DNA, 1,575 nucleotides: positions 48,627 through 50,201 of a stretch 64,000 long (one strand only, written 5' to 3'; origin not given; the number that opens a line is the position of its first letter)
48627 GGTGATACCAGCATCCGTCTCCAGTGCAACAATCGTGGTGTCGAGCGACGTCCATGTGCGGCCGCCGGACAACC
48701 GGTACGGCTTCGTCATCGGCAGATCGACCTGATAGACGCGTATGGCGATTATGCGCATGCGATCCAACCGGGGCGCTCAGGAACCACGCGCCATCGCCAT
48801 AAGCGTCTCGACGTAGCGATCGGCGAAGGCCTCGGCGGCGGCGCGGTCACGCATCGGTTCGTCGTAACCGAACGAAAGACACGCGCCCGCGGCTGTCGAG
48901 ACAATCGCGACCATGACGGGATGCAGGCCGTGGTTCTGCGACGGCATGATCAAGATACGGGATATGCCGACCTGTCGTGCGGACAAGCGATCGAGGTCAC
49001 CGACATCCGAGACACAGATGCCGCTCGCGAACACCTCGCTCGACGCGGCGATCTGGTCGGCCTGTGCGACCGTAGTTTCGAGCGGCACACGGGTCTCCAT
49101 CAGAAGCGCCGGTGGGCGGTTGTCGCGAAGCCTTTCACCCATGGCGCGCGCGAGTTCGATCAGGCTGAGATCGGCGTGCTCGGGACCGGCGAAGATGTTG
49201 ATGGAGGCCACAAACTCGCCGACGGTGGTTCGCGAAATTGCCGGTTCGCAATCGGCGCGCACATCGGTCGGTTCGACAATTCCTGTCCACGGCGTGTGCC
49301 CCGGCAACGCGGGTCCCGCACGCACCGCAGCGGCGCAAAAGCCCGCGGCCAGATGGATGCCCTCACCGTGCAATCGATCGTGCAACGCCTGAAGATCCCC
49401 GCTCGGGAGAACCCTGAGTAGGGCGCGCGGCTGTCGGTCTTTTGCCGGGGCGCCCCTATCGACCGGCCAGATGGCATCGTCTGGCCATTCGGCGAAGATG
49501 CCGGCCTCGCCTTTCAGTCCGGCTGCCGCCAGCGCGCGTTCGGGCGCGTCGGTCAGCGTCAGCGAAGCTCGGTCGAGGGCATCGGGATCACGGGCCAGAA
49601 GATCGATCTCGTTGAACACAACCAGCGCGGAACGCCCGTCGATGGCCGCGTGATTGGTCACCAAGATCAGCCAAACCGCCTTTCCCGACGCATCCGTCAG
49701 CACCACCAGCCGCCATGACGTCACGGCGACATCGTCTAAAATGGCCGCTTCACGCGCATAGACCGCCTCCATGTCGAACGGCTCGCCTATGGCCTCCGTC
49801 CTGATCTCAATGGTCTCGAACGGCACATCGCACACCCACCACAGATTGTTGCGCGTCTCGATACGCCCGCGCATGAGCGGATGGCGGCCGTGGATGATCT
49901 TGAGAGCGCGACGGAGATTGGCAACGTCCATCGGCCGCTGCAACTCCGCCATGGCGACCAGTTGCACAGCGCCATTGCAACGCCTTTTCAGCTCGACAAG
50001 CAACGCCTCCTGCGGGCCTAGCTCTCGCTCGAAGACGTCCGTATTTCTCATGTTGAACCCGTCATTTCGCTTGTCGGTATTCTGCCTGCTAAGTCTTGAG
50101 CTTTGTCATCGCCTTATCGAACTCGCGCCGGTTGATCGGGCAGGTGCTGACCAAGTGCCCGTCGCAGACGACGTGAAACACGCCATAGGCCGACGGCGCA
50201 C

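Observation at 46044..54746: Nine-gene minus-strand operon mixing betaine-type demethylation and epimerase genes with three acyltransferases; candidate uncharacterised pathway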

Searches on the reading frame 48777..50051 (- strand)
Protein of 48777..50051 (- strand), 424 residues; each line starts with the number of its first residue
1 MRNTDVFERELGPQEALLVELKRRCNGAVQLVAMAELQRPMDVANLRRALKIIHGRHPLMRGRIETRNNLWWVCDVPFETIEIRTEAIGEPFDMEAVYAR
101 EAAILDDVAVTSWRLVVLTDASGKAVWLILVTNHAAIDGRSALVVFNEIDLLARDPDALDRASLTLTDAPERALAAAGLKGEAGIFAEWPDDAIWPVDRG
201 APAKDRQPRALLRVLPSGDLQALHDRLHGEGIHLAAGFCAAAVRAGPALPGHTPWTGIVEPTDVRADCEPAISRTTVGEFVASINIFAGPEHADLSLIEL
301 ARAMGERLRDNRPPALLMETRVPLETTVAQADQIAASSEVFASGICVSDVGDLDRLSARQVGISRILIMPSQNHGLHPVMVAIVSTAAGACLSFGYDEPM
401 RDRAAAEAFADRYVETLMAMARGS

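Call 3: search_protein_families(library=pfam, proteins=[window:48777-50051:-])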
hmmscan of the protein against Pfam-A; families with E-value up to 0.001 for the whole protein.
window:48777-50051:- (424 aa): 1 family
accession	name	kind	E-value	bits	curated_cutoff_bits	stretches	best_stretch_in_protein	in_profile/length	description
PF16911.10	PapA_C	-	3.7e-06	26.9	30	1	232-357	29-150/203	Phthiocerol/phthiodiolone dimycocerosyl transferase C-terminus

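Call 4: search_protein_families(library=ncbifam, proteins=[window:48777-50051:-])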
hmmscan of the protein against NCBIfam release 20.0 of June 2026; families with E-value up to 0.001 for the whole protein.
window:48777-50051:- (424 aa): 0 families

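Call 6: find_encoding_contigs(protein=window:48777-50051:-, flank=10000, max_places=6)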
Protein window:48777-50051:- (424 aa): no gene with exactly this product is on record in the collection.

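Call 11: search_solved_structures(query=window:48777-50051:-, max_evalue=1, show_alignments=2)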
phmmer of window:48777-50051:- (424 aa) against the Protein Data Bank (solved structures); distinct sequences matched with E-value up to 1: 4.
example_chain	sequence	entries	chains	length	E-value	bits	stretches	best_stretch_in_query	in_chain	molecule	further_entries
8s6l_A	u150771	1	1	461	3.6e-11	45.8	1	28-352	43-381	Phthiocerol/phthiodiolone dimycocerosyl transferase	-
5t3e_A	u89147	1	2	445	0.15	14.1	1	36-158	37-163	Bacillamide synthetase heterocyclization domain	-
7ly7_A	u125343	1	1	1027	0.56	12.2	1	36-158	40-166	BmdB, Bacillamide NRPS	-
7ly4_E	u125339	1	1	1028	0.56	12.2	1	36-158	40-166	BmdB, bacillamide NRPS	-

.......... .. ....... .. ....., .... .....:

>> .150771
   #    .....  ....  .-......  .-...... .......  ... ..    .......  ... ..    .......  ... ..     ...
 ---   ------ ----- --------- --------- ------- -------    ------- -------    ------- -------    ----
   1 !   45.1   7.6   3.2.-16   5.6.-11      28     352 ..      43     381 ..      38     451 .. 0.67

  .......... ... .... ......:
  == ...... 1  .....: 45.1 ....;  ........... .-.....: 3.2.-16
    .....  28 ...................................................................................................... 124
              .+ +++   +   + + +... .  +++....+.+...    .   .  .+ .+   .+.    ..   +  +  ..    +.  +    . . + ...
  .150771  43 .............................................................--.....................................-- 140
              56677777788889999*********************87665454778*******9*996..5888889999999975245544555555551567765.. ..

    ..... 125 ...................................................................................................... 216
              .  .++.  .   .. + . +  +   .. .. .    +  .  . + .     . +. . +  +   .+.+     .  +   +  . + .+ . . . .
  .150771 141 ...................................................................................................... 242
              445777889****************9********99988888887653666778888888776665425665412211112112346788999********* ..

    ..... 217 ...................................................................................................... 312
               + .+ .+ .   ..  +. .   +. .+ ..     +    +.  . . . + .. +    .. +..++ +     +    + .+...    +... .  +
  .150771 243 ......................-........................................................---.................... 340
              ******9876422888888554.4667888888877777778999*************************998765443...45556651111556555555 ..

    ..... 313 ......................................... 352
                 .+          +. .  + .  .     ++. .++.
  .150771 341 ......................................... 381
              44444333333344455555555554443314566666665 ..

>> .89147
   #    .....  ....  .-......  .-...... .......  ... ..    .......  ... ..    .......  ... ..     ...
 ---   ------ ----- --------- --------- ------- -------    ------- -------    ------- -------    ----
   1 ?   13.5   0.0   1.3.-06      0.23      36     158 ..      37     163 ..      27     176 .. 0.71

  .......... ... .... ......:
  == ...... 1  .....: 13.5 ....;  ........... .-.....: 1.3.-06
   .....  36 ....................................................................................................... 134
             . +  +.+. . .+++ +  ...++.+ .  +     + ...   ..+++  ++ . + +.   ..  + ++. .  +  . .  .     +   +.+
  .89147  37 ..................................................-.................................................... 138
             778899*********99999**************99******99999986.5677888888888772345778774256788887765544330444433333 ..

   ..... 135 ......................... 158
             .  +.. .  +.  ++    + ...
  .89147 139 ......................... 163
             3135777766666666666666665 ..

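Call 12: find_homologous_proteins(query=window:48777-50051:-, max_evalue=0.00001)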
Query window:48777-50051:- (424 aa): 51 proteins with E <= 0.00001 among 8000 candidates.
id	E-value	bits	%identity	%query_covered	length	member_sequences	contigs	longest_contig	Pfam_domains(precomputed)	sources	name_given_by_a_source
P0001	2.4e-277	937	100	100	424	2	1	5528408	PF16911.11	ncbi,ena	-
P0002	9.3e-238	807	86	100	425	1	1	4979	PF16911.11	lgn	-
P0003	7.6e-231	784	83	100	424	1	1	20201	-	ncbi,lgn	-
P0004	8.7e-224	761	81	100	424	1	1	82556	PF16911.11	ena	-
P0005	1.1e-221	754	80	100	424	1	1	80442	-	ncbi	ncbi:MAG: hypothetical protein AAF563_12010 [Pseudomonadota bacterium]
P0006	3.1e-201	687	79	92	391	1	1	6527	-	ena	-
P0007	8.8e-156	537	60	98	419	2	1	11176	-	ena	-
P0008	1.3e-155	536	58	100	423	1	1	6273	PF16911.11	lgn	-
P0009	6.9e-155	534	59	97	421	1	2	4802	-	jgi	jgi:hypothetical protein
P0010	1.3e-152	526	57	98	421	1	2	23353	-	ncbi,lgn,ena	-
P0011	6.5e-152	524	57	98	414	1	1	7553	-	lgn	-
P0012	1.5e-150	520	57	98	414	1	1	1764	-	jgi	-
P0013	2.9e-150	519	56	100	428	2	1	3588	-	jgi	jgi:hypothetical protein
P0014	3.1e-149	515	56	98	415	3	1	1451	-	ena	-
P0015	9.2e-148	511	55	100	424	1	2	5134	-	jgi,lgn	-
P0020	7.1e-145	501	55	99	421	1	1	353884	-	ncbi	-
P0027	9.1e-140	484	54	100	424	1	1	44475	-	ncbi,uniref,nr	ncbi:MAG: hypothetical protein K5905_00615 [Roseibium sp.]|uniref:hypothetical protein n=1 Tax=Rosei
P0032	3.7e-127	443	48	99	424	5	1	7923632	-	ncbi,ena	-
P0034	8.7e-126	438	50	98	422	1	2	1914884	-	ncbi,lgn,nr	ncbi:MAG: hypothetical protein NXI27_14570 [Alphaproteobacteria bacterium]|nr:hypothetical protein [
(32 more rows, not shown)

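Call 14: find_related_loci(query=A1, collection=genome_contigs, flank=10000)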
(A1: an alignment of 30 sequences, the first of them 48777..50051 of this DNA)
Query A1 (424 aa) in genome_contigs; peptide patterns used: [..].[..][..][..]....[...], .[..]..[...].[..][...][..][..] (x = any residue, [..] = any of these).
193 stretches matched a pattern; 18 encode a relative of the query (tblastn E <= 1e-3); 18 distinct loci.
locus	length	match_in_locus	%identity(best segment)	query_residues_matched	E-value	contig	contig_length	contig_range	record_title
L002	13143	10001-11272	83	1-424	0e+0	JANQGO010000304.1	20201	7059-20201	MAG: Alphaproteobacteria bacterium isolate PL23b_bin.48 k99_2371462, whole genome shotgun sequence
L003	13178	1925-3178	57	5-422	3e-151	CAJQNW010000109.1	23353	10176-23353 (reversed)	MAG: uncultured Tepidamorphus sp. isolate 10_20180417_Bin_METABAT_18_1 genome assembly, contig: c_000004813783, whole ge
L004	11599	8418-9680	55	1-421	8e-148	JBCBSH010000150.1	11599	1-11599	MAG: Pseudomonadota bacterium isolate J06638_19 NODE_150_length_11599_cov_8.771828, whole genome shotgun sequence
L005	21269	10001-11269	54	1-423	5e-140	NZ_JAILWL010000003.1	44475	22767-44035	MAG: Roseibium sp. isolate ECS25B3 ECS25B3_3, whole genome shotgun sequence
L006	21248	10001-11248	52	6-421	4e-139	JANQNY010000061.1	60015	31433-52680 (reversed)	MAG: Geminicoccaceae bacterium isolate IP29b_bin.113 k99_3367182, whole genome shotgun sequence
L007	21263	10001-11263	55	1-421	2e-138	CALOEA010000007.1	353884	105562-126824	MAG: uncultured Alphaproteobacteria bacterium isolate LOGT_bin.0041 genome assembly, contig: contig_21522, whole genome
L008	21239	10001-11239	57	9-421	2e-136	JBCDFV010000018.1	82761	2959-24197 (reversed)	MAG: Pseudomonadota bacterium isolate P01_H01_bin.117 k141_1617216_length_82761_cov_16.4255, whole genome shotgun sequen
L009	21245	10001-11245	52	7-421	8e-135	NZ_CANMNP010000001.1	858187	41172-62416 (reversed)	Uncultured Roseibium sp. isolate 4-649-3Z.fasta NODE_1, whole genome shotgun sequence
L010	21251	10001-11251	50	8-424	5e-132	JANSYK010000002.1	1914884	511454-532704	MAG: Alphaproteobacteria bacterium isolate bin.49 k141_601319_length_1914884_cov_139.9982, whole genome shotgun sequence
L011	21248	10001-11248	49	6-421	5e-129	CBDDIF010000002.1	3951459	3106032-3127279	MAG: Hoeflea sp. isolate de7d1fd8-3844-4ab1-894f-cffbf416fd34 genome assembly, contig: contig_2, whole genome shotgun se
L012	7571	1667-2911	48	7-421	2e-126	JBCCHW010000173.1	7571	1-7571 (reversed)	MAG: Pseudomonadota bacterium isolate P01_B01_bin.76 k141_128063_length_7571_cov_11.0000, whole genome shotgun sequence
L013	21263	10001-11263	48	1-421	4e-125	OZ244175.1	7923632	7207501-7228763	MAG: Hoeflea sp. isolate b91fc3f4-b724-4702-9b56-207046c8be30 genome assembly, chromosome: 1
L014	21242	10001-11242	50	8-423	8e-118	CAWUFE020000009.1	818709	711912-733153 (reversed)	MAG: Rhizobiaceae bacterium isolate 2a1c93a1-b5bb-4fff-98e9-bbfee3ad1fdc genome assembly, contig: contig_9, whole genome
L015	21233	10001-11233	46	6-417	1e-99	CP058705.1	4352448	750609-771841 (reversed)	MAG: Defluviicoccus sp. isolate SSA4 chromosome, complete genome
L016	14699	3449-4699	43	6-422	9e-96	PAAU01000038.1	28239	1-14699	MAG: Micrococcales bacterium isolate NAT138 MHASMcontig_1875810, whole genome shotgun sequence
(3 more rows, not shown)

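Call 19: find_encoding_contigs(protein=P0020, flank=8000, max_places=1)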
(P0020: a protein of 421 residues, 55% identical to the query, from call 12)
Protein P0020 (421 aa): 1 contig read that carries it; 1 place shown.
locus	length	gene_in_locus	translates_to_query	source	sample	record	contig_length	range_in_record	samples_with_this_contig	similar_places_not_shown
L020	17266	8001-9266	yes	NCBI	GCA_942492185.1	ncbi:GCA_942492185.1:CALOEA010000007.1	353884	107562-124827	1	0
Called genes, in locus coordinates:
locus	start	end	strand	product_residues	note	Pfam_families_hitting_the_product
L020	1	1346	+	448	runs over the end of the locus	PF03522:SLC12 (faint)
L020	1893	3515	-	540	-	PF06863:DUF1254, PF06742:DUF1214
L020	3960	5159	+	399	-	PF00872:Transposase_mut, PF10551:MULE (weak)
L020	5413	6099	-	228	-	PF00285:Citrate_synt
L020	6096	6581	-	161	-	PF00285:Citrate_synt (weak)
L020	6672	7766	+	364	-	PF00285:Citrate_synt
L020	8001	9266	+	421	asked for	-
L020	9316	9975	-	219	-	PF00440:TetR_N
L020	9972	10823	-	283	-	PF00378:ECH_1, PF16113:ECH_2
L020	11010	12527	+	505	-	PF00221:Lyase_aromatic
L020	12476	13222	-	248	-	PF00106:adh_short, PF08659:KR (faint), PF13561:adh_short_C2, PF23441:SDR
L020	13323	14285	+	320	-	PF20434:BD-FAE, PF07859:Abhydrolase_3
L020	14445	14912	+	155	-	PF00572:Ribosomal_L13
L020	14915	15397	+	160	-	PF00380:Ribosomal_S9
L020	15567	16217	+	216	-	PF02798:GST_N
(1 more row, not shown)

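Call 20: find_encoding_contigs(protein=P0027, flank=8000, max_places=1)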
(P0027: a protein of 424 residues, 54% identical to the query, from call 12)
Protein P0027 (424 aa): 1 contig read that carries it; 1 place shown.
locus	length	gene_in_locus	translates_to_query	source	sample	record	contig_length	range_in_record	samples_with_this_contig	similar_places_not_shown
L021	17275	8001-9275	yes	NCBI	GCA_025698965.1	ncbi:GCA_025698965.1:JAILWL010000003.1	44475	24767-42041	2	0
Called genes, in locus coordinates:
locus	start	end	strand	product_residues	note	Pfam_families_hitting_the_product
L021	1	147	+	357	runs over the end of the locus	PF01116:F_bP_aldolase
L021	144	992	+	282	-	PF00294:PfkB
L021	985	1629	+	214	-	PF00485:PRK, PF13671:AAA_33 (faint), PF13238:AAA_18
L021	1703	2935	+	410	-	PF12802:MarR_2 (faint), PF25213:HVO_A0261_N (weak), PF13412:HTH_24, PF00480:ROK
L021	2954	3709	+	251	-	PF02463:SMC_N (faint), PF00005:ABC_tran, PF09818:ABC_ATPase (faint), PF13304:AAA_21 (faint)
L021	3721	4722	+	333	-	PF02653:BPD_transp_2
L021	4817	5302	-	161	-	PF06983:3-dmu-9_3-mt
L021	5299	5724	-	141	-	-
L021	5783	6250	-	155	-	PF08327:AHSA1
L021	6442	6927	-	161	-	PF08327:AHSA1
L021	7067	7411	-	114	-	PF12840:HTH_20, PF01022:HTH_5 (weak)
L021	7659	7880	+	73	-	PF07311:Dodecin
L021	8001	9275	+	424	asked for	-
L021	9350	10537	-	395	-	PF00291:PALP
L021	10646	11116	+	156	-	PF01047:MarR (faint), PF13404:HTH_AsnC-type, PF13412:HTH_24, PF01037:AsnC_trans_reg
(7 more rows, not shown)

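Call 21: find_encoding_contigs(protein=P0034, flank=8000, max_places=1)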
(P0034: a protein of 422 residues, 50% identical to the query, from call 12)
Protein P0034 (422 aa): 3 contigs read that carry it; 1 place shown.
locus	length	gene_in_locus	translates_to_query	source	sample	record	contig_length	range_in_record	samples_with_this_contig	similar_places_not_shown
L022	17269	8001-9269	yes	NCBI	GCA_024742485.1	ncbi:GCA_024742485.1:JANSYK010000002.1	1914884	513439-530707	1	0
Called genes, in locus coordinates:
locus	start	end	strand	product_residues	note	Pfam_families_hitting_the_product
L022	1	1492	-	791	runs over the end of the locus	PF00990:GGDEF, PF00563:EAL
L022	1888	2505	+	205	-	PF09335:VTT_dom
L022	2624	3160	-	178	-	-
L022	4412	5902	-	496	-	PF01663:Phosphodiest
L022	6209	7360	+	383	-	PF01734:Patatin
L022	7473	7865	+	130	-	PF12680:SnoaL_2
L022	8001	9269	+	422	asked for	-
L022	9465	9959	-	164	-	PF13577:SnoaL_4, PF12680:SnoaL_2 (weak), PF14534:DUF4440 (weak)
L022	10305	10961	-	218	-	PF00565:SNase, PF27542:ArfC (faint)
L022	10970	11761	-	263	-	PF13489:Methyltransf_23, PF13847:Methyltransf_31, PF08241:Methyltransf_11, PF08242:Methyltransf_12, PF13649:Methyltransf_25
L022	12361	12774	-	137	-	PF09538:FYDLN_acid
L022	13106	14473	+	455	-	PF00275:EPSP_synthase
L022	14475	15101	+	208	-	PF02224:Cytidylate_kin, PF13189:Cytidylate_kin2 (faint), PF13207:AAA_17 (weak)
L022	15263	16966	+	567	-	PF17092:PCB_OB (faint), PF21710:Spt6_S1 (faint), PF00575:S1, PF00575:S1, PF23459:S1_RRP5 (weak), PF00575:S1, PF23459:S1_RRP5, PF00575:S1, +1 more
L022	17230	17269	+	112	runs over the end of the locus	PF20370:DUF6665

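Call 22: find_encoding_contigs(protein=P0032, flank=8000, max_places=1)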
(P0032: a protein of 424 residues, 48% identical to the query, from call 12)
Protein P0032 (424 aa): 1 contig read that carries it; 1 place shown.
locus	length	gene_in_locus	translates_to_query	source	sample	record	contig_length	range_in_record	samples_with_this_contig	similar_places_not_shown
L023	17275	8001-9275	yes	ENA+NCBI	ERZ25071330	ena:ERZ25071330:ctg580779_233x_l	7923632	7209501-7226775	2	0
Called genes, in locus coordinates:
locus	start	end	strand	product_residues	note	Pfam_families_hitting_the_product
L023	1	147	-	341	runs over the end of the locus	PF19300:BPD_transp_1_N, PF00528:BPD_transp_1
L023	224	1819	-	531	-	PF00496:SBP_bac_5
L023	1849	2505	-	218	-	PF13560:HTH_31, PF01381:HTH_3, PF05899:Cupin_3 (weak), PF07883:Cupin_2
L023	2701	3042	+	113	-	PF03795:YCII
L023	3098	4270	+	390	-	PF04542:Sigma70_r2, PF08281:Sigma70_r4_2 (weak), PF20239:DUF6596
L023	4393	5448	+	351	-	-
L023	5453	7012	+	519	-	PF00664:ABC_membrane (weak)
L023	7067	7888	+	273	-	PF20434:BD-FAE (faint), PF12146:Hydrolase_4 (weak), PF00561:Abhydrolase_1 (weak), PF12697:Abhydrolase_6, PF20408:Abhydrolase_11 (faint), PF08386:Abhydrolase_4 (weak)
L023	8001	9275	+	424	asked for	-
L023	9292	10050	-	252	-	-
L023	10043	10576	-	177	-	PF04542:Sigma70_r2, PF22029:PhyR_sigma2, PF07638:Sigma70_ECF (faint), PF08281:Sigma70_r4_2, PF04545:Sigma70_r4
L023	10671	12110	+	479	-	-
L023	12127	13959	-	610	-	PF06808:DctM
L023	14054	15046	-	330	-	PF16868:NMT1_3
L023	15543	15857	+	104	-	-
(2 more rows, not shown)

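Call 69: predict_structure(alignment_id=A1)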
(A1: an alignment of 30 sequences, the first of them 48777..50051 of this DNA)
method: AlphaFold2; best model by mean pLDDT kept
length: 424 residues; sequences in the alignment: 30
mean_pLDDT: 94.7   pTM: 0.93
mean pLDDT of the five models: 94.7, 94.3, 93.9, 93.8, 93.2
residues with pLDDT >= 90: 396; 70-90: 20; 50-70: 5; < 50: 3
segments of 3 or more residues with pLDDT < 50: 1-3
pLDDT, mean of each block of 10 residues (from residue 1): 70 96 94 97 97 97 96 97 94 94 96 98 97 97 98 94 92 95 76 94 97 97 97 97 98 95 96 95 95 96 98 93 94 96 95 96 97 93 97 97 98 98 84
secondary structure, 60 per line:
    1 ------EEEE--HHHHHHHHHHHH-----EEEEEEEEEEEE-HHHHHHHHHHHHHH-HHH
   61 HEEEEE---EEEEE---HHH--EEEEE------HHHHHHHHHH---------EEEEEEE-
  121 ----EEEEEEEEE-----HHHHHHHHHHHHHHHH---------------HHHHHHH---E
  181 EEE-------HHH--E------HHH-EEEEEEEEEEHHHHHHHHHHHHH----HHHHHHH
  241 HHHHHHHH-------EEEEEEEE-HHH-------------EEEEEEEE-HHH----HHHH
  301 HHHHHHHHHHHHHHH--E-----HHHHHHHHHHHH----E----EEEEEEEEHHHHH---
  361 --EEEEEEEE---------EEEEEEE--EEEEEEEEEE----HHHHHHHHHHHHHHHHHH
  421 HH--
elements in order: E7-10 H13-24 E30-41 H43-56 H58-61 E62-66 E70-74 E83-87 H94-103 E113-119 E125-133 H139-154 H170-176 E180-183 E207-216 H217-229 H234-248 E256-263 E281-288 H297-315 H324-335 E345-352 H353-357 E363-370 E380-386 E389-398 H403-422

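Call 72: fold_search(model_id=the predicted structure, library=pdb)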
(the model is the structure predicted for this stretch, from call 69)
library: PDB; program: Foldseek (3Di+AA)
matches with E <= 10: 528; with E <= 0.001: 262
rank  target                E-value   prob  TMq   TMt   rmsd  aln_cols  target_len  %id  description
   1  8s6l                  7.4e-25  1.00  0.75  0.73   6.5       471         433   21  AzeD dehydratase of Pseudomonas aeruginosa (released 2025-03-12)
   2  8fx7_B                1.3e-20  1.00  0.68  0.57   6.7       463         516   18  Non-ribosomal PCP-C didomain (ester stabilised leucine) acceptor bound state (released 2023-06-21)
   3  8fx7_A                2.8e-20  1.00  0.66  0.55   6.8       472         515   17  Non-ribosomal PCP-C didomain (ester stabilised leucine) acceptor bound state (released 2023-06-21)
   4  6ta8_B                4.5e-20  1.00  0.64  0.61   7.3       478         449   14  Crystal structure of the epimerization domain from the third module of tyrocidine synthetase B, TycB3(E) (released 2020-11-18)
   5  7kw0_A                5.1e-20  1.00  0.63  0.54   7.6       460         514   15  Non-ribosomal didomain (stabilised glycine-PCP-C) acceptor bound state (released 2021-03-24)
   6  9lcq_A                5.7e-20  1.00  0.63  0.24   6.8       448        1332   16  PvdL-E2-C3-A3(R3393A) in complex with MLP (NRPS cross-module) (released 2026-01-07)
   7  6p1j_A                6.5e-20  1.00  0.62  0.31   6.8       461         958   18  The structure of condensation and adenylation domains of teixobactin-producing nonribosomal peptide synthetase Txo2 se (released 2019-05-29)
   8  8fx6_A                8.2e-20  1.00  0.66  0.56   6.4       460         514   17  Non-ribosomal PCP-C didomain (amide stabilised leucine) acceptor bound state (released 2023-06-21)
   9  8fx6_B                8.7e-20  1.00  0.66  0.56   6.2       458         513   16  Non-ribosomal PCP-C didomain (amide stabilised leucine) acceptor bound state (released 2023-06-21)
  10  7kw2_B                8.7e-20  1.00  0.66  0.56   6.4       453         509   18  Non-ribosomal didomain (holo-PCP-C) acceptor bound state, R2577G (released 2021-03-24)
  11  8rz6_B                1.0e-19  1.00  0.66  0.64   6.3       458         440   17  SeMet derivative structure of the condensation domain TomBC from the Tomaymycin non-ribosomal peptide synthetase (released 2024-06-26)
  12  7kvw_B                1.1e-19  1.00  0.65  0.55   7.7       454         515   17  Non-ribosomal didomain (holo-PCP-C) acceptor bound state (released 2021-03-24)
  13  8qnf                  1.1e-19  1.00  0.67  0.64   6.2       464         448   18  Crystal structure of the Condensation domain TomBC from the Tomaymycin non-ribosomal peptide synthetase (released 2024-06-26)
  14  7kvw_A                1.3e-19  1.00  0.63  0.53   7.7       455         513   16  Non-ribosomal didomain (holo-PCP-C) acceptor bound state (released 2021-03-24)
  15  6ta8_A                1.3e-19  1.00  0.63  0.61   8.8       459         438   13  Crystal structure of the epimerization domain from the third module of tyrocidine synthetase B, TycB3(E) (released 2020-11-18)
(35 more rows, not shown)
